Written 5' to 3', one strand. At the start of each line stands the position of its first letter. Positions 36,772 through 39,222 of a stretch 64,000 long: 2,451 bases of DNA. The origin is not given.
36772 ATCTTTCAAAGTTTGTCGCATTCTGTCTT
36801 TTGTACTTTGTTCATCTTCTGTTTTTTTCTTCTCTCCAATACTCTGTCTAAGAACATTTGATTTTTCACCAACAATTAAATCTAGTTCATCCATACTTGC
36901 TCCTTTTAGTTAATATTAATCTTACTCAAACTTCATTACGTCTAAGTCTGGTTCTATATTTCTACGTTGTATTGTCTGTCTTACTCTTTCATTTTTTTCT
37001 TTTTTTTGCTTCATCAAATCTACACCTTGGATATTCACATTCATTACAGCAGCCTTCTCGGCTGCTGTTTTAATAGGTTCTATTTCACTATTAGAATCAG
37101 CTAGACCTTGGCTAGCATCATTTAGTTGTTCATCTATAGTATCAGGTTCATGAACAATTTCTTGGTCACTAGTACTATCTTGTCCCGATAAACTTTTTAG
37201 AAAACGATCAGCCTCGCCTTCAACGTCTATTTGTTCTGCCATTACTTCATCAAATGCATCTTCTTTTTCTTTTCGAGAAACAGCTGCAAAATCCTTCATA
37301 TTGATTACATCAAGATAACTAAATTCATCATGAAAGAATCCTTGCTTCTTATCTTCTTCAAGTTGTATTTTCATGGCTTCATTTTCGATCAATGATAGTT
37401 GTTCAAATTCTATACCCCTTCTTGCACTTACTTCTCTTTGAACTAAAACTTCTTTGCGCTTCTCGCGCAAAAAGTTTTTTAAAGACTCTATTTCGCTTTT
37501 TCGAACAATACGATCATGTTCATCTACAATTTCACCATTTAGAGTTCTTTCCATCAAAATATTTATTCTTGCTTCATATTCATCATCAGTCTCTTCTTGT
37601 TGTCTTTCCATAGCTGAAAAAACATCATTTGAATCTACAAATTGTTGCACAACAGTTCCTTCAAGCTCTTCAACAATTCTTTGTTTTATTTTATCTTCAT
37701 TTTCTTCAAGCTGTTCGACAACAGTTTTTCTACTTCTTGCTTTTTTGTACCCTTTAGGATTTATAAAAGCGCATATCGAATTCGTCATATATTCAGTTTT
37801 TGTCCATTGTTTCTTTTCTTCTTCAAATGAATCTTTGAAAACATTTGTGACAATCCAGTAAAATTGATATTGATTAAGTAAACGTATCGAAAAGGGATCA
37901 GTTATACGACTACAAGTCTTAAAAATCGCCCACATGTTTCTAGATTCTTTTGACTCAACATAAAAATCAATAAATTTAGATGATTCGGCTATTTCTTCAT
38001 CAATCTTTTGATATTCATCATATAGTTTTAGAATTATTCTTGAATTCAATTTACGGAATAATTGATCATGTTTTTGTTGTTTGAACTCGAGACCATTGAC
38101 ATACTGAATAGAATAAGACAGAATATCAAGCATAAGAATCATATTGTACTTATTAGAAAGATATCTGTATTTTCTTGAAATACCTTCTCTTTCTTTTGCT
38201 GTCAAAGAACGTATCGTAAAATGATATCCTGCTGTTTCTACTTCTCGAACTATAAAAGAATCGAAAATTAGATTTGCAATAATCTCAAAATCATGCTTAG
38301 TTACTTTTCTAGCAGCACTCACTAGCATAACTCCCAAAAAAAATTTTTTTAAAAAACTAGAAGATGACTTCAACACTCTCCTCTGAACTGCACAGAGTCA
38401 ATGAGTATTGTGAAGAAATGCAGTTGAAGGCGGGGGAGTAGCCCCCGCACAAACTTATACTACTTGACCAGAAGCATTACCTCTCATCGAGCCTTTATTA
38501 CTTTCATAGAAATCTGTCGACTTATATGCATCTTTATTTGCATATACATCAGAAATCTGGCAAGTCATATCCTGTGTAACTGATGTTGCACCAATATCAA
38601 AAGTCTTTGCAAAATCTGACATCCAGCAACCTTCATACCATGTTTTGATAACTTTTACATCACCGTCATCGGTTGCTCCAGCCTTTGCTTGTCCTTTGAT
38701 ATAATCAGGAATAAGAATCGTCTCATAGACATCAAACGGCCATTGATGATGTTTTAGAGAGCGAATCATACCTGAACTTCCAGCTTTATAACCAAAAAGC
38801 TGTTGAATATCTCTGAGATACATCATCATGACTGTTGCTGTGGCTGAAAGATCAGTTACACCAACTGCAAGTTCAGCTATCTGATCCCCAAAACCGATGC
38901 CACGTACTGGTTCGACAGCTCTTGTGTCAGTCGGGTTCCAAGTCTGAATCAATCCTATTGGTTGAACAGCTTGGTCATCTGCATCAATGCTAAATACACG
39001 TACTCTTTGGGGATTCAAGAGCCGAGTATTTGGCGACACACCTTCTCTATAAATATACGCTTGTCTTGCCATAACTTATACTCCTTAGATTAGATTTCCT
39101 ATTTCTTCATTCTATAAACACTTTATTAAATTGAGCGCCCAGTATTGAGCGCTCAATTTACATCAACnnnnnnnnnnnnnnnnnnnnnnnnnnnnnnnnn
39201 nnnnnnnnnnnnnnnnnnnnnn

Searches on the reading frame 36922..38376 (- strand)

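Call 21: search_protein_families(library=phrogs, proteins=[window:36922-38376:-], max_evalue=0.001)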
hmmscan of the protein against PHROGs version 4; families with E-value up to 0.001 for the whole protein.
window:36922-38376:- (484 aa): 0 families

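Call 59: search_protein_families(library=pfam, proteins=[window:36922-38376:-], max_evalue=1)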
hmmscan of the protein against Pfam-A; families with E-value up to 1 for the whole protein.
window:36922-38376:- (484 aa): 1 family
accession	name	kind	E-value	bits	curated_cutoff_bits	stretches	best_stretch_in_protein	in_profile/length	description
PF16274.10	Qua1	-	0.081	13.4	29.3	1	327-361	21-51/52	Qua1 domain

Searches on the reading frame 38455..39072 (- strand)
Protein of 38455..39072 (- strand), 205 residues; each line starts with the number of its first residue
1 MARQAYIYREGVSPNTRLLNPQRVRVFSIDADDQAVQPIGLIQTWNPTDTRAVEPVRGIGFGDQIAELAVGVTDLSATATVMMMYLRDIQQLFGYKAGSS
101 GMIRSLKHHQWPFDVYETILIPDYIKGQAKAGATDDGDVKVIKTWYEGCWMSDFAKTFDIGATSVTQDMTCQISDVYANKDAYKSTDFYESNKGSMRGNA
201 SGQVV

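Call 21: search_protein_families(library=phrogs, proteins=[window:38455-39072:-], max_evalue=0.001)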
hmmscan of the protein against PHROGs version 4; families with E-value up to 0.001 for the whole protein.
window:38455-39072:- (205 aa): 0 families

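Call 59: search_protein_families(library=pfam, proteins=[window:38455-39072:-], max_evalue=1)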
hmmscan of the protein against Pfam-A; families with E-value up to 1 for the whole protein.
window:38455-39072:- (205 aa): 0 families
